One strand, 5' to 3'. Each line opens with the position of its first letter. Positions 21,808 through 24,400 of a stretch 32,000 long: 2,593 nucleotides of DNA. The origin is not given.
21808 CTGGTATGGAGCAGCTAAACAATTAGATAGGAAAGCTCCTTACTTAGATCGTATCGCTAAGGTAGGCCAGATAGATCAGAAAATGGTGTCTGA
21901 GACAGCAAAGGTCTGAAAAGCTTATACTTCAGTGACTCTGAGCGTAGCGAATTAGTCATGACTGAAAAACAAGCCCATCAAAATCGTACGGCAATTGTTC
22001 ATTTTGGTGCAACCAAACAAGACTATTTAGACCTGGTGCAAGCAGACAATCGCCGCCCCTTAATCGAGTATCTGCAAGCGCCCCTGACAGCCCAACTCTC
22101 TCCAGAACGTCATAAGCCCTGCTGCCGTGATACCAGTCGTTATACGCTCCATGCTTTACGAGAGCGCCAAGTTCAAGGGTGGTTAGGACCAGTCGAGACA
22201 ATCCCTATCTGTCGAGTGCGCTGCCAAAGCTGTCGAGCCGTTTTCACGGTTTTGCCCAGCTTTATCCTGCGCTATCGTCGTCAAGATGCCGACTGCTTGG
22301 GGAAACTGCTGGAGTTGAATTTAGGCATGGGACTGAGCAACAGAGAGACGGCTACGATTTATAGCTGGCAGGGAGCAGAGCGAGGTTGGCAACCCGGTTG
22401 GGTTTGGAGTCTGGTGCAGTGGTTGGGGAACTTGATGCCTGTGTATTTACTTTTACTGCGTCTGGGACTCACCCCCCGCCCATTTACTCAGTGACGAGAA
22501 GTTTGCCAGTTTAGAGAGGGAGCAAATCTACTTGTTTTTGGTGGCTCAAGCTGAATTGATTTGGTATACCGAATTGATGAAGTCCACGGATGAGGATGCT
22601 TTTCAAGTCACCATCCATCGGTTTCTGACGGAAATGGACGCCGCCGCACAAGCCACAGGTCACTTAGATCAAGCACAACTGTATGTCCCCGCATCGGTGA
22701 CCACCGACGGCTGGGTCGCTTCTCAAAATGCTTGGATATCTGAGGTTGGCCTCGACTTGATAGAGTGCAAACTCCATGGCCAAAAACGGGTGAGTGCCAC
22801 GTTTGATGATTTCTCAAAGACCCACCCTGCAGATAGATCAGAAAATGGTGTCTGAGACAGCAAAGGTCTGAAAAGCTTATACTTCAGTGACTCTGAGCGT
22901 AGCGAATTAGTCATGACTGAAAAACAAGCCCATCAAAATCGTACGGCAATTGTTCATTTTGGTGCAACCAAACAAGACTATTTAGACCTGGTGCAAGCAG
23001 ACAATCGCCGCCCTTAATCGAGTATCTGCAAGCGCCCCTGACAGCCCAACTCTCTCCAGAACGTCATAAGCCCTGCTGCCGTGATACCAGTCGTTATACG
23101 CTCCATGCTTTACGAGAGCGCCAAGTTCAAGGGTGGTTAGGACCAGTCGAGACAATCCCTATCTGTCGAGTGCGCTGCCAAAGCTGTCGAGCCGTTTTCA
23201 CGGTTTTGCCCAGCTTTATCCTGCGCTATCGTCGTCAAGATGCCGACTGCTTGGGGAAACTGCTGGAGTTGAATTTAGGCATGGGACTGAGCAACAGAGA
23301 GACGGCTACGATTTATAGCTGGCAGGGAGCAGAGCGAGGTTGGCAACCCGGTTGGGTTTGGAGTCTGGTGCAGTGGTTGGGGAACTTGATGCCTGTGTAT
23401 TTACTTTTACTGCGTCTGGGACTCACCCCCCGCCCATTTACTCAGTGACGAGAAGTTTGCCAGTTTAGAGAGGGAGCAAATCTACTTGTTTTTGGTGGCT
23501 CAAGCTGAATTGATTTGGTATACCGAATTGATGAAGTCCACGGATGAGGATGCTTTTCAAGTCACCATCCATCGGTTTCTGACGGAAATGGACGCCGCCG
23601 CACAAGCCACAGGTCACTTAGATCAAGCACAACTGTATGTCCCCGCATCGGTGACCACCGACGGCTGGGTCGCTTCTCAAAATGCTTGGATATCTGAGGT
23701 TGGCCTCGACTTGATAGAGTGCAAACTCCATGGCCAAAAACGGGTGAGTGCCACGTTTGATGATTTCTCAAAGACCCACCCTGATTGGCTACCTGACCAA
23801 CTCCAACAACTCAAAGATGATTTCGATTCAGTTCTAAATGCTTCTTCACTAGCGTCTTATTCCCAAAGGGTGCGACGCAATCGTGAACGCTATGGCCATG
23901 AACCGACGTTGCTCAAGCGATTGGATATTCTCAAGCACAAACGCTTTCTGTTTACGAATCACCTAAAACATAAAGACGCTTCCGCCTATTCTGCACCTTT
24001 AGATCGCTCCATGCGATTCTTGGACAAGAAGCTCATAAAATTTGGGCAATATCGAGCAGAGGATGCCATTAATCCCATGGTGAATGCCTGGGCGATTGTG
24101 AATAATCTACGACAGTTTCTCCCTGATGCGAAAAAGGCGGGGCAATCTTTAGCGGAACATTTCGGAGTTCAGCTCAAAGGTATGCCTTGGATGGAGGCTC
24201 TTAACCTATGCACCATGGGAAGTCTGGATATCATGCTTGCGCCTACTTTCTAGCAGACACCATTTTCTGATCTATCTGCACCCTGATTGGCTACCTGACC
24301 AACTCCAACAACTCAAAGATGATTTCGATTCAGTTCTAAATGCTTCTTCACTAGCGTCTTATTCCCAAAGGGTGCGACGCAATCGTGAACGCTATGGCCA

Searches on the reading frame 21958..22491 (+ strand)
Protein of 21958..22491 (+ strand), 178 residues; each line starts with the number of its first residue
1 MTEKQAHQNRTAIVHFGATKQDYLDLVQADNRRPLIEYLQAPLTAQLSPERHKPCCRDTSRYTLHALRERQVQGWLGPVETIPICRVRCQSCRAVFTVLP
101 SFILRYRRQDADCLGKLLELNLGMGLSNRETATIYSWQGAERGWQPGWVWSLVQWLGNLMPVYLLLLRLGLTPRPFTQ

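Call 23: search_protein_families(library=pfam, proteins=[window:21958-22491:+], max_evalue=0.01)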
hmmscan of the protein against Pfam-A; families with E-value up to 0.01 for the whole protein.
window:21958-22491:+ (178 aa): 1 family
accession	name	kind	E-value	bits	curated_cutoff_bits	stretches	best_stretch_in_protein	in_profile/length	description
PF20020.4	DUF6431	-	4.4e-09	36.5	26.6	1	54-137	2-82/82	Domain of unknown function (DUF6431)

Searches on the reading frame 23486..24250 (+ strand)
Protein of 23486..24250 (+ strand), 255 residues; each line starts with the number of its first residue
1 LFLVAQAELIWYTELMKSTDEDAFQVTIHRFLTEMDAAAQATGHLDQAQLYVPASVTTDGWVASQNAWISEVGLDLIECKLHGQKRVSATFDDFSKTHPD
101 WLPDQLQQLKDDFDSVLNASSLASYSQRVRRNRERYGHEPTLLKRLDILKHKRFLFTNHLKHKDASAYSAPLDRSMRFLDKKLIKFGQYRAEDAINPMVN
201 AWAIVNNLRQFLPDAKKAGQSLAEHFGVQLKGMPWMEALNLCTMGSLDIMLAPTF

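Call 23: search_protein_families(library=pfam, proteins=[window:23486-24250:+], max_evalue=0.01)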
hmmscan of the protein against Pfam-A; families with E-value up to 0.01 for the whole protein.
window:23486-24250:+ (255 aa): 0 families

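Call 74: search_protein_families(library=phrogs, proteins=[window:23486-24250:+], max_evalue=0.01)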
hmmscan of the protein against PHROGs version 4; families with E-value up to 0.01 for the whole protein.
window:23486-24250:+ (255 aa): 0 families
